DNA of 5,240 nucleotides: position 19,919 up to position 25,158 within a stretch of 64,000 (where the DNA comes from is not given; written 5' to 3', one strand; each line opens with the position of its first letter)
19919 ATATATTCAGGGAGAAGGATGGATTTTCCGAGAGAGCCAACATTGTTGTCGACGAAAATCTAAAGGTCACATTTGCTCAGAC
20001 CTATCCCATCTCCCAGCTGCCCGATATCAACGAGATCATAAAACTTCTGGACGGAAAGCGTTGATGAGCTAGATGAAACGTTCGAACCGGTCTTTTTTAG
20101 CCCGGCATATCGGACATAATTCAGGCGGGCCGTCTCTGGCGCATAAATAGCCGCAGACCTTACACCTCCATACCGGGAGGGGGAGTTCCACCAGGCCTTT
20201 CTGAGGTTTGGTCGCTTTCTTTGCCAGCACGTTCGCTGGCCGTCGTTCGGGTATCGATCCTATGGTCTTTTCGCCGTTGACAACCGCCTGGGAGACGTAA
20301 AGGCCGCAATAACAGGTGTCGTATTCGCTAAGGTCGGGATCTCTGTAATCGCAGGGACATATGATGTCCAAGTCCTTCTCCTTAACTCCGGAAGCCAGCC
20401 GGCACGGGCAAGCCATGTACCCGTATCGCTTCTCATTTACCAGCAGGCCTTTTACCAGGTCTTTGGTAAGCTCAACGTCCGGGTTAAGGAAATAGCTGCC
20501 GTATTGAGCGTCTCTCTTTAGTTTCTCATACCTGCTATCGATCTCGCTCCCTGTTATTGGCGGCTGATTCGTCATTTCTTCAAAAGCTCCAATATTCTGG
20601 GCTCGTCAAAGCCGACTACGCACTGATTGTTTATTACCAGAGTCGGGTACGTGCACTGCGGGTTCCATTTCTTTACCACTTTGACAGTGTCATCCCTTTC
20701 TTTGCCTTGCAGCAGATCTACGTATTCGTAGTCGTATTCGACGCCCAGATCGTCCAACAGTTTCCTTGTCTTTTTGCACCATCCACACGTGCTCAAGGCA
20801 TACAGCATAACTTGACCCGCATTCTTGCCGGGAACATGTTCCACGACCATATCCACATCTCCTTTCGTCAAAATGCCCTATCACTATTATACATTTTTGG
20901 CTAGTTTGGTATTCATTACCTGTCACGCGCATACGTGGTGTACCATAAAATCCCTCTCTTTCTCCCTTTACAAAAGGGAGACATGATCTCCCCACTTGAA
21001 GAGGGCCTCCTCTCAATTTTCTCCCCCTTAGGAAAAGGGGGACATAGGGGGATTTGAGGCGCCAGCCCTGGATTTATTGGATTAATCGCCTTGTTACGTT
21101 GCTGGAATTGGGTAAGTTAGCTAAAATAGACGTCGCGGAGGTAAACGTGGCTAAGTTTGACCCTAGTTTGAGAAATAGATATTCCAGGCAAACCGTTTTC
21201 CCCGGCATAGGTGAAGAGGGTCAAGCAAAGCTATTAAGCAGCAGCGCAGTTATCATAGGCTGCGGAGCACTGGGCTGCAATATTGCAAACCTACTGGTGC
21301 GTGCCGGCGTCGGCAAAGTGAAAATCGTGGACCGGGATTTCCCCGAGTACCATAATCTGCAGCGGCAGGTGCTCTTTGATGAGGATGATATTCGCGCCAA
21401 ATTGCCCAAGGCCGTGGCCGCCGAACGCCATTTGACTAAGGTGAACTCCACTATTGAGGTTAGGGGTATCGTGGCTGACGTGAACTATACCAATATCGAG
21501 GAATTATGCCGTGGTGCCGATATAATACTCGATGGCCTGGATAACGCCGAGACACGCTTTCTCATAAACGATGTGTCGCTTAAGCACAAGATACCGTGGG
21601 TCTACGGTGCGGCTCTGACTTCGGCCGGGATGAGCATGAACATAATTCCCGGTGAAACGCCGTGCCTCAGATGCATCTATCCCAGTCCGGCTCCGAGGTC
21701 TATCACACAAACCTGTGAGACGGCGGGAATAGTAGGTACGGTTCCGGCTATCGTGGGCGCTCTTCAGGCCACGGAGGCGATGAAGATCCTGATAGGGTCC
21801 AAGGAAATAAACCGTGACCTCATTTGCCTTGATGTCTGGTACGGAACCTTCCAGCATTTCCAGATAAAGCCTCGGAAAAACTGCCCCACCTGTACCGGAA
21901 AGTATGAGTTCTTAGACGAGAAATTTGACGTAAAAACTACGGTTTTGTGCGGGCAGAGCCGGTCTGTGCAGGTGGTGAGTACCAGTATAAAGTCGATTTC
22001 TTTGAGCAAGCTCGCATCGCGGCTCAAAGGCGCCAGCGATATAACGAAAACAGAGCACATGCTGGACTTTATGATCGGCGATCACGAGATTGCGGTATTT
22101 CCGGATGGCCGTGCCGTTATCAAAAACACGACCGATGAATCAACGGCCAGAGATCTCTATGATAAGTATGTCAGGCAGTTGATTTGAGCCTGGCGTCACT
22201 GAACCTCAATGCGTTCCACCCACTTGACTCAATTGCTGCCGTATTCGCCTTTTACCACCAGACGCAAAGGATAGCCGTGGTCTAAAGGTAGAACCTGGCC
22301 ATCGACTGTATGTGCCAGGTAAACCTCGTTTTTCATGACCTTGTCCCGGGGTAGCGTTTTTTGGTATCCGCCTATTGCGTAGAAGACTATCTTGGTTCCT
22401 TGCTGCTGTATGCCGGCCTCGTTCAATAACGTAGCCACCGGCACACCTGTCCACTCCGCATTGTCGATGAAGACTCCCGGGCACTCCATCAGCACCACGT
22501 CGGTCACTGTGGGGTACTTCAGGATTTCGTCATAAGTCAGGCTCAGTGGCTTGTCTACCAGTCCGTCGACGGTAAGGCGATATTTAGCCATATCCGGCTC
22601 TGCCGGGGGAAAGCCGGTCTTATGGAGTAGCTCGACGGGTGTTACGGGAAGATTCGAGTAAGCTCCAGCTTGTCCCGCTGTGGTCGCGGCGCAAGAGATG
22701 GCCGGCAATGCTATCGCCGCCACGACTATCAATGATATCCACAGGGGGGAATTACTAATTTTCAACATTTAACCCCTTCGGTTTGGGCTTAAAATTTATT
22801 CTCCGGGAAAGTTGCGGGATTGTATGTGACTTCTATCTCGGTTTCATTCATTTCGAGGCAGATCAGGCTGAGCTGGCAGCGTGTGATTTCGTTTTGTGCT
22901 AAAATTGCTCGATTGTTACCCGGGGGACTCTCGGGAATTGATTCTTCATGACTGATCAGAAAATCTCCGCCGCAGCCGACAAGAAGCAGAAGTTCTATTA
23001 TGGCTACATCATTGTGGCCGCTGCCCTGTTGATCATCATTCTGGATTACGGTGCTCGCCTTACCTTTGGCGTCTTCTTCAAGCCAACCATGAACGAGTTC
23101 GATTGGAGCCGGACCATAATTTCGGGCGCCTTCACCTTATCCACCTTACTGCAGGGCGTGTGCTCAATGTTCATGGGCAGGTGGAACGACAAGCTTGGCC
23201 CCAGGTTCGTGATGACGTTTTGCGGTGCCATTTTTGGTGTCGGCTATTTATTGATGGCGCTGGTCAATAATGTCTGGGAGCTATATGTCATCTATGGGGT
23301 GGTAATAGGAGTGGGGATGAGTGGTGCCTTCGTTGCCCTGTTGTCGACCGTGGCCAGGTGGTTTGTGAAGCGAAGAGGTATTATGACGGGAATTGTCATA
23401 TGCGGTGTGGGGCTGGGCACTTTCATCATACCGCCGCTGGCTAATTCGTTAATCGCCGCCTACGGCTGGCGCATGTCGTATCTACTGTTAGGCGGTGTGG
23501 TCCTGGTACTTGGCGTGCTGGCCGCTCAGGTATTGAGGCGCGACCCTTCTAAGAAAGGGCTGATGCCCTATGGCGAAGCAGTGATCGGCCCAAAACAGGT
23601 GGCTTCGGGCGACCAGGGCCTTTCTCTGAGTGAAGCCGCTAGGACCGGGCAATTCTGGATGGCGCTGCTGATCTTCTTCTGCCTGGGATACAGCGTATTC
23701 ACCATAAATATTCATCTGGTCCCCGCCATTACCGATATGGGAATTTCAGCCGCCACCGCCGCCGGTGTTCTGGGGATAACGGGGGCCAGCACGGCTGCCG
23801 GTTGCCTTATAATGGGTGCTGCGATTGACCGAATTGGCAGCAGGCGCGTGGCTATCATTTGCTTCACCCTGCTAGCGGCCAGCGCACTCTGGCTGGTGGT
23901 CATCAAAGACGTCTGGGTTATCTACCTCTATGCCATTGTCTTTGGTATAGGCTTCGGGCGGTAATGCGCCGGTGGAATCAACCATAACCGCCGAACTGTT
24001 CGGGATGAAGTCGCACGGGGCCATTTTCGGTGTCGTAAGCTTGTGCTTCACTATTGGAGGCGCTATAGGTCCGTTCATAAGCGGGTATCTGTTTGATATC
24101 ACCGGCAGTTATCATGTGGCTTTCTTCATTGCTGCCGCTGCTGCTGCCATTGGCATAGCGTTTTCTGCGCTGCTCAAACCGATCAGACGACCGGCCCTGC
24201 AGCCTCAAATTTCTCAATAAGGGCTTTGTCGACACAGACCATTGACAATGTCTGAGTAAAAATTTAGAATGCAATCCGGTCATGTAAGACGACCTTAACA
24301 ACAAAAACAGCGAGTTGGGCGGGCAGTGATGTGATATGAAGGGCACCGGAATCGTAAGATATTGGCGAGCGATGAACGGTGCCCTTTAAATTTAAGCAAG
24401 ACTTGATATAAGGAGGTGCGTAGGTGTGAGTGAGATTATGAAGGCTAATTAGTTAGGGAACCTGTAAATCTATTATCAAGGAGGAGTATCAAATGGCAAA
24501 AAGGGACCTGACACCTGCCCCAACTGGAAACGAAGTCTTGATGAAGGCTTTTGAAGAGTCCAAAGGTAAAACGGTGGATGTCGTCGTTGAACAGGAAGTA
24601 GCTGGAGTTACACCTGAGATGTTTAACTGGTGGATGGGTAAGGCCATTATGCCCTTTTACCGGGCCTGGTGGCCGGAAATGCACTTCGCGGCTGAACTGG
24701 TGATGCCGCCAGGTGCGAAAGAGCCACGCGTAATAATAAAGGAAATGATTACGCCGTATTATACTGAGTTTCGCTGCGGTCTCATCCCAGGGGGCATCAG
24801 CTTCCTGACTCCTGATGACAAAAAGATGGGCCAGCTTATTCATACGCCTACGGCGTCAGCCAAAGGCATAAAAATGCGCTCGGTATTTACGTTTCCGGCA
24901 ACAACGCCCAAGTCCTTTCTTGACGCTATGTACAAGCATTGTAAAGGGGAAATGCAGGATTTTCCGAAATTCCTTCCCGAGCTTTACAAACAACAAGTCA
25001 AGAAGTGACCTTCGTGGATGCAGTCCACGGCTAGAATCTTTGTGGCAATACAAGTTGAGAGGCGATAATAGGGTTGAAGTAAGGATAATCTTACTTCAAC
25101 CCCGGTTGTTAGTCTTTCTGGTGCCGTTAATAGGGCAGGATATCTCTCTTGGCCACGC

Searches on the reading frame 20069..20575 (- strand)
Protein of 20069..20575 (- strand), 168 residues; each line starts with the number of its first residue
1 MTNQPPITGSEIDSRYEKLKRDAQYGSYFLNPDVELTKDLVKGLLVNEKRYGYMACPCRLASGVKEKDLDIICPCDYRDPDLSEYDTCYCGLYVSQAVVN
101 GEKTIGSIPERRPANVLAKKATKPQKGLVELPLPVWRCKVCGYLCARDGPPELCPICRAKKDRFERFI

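Call 24: search_protein_families(library=pfam, proteins=[window:20069-20575:-], max_evalue=0.00001)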
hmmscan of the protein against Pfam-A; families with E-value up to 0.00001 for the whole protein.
window:20069-20575:- (168 aa): 2 families
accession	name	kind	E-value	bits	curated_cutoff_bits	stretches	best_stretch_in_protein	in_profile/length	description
PF02943.20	FeThRed_B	-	1e-19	71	22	1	19-99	9-91/106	Ferredoxin thioredoxin reductase catalytic beta chain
PF21349.2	RUBY_RBDX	-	9.3e-14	51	26.5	1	136-165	1-30/30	Rubrerythrin, rubredoxin-like domain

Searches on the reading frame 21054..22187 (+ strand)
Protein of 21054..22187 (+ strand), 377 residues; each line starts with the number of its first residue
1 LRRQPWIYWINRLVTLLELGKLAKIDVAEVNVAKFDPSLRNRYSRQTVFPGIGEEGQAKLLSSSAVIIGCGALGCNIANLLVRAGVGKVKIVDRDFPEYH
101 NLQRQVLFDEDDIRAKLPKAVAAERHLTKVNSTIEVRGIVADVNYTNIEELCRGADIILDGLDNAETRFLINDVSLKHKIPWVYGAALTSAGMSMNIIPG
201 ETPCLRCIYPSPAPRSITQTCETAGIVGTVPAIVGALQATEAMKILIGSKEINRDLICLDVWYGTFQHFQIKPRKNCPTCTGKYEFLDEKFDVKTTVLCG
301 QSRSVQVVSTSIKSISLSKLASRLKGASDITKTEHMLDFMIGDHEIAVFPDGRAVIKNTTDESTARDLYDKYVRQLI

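Call 24: search_protein_families(library=pfam, proteins=[window:21054-22187:+], max_evalue=0.00001)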
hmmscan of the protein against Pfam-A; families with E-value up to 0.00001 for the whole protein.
window:21054-22187:+ (377 aa): 1 family
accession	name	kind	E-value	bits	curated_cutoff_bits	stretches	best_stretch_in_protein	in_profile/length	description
PF00899.27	ThiF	-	4.5e-72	242.5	28.1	1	43-278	1-237/238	ThiF family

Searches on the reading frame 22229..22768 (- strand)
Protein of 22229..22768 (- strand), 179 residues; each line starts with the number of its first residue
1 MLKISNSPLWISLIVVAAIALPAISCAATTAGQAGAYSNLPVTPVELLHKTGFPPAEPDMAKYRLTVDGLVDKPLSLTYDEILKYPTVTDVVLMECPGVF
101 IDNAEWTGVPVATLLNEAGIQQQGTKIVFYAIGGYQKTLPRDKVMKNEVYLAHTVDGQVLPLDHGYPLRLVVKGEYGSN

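Call 24: search_protein_families(library=pfam, proteins=[window:22229-22768:-], max_evalue=0.00001)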
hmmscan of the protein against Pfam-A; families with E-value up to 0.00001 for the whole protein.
window:22229-22768:- (179 aa): 1 family
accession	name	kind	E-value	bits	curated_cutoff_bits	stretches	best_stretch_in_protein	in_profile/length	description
PF00174.25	Oxidored_molyb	-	1.8e-32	112.7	24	1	57-178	6-149/169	Oxidoreductase molybdopterin binding domain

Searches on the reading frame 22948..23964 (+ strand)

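Call 25: search_protein_families(library=pfam, proteins=[window:22948-23964:+], max_evalue=0.00001)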
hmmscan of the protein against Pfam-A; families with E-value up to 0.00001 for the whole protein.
window:22948-23964:+ (338 aa): 1 family
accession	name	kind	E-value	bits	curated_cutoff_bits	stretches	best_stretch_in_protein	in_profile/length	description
PF07690.21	MFS_1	-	3.3e-45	154.9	33.4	1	27-337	2-309/347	Major Facilitator Superfamily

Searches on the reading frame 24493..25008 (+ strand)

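Call 25: search_protein_families(library=pfam, proteins=[window:24493-25008:+], max_evalue=0.00001)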
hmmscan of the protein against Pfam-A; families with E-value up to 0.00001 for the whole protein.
window:24493-25008:+ (171 aa): 1 family
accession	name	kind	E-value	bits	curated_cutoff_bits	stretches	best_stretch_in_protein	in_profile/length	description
PF18089.7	DAPG_hydrolase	-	7.8e-09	35.9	22.7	0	27-77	29-81/223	DAPG hydrolase PhiG domain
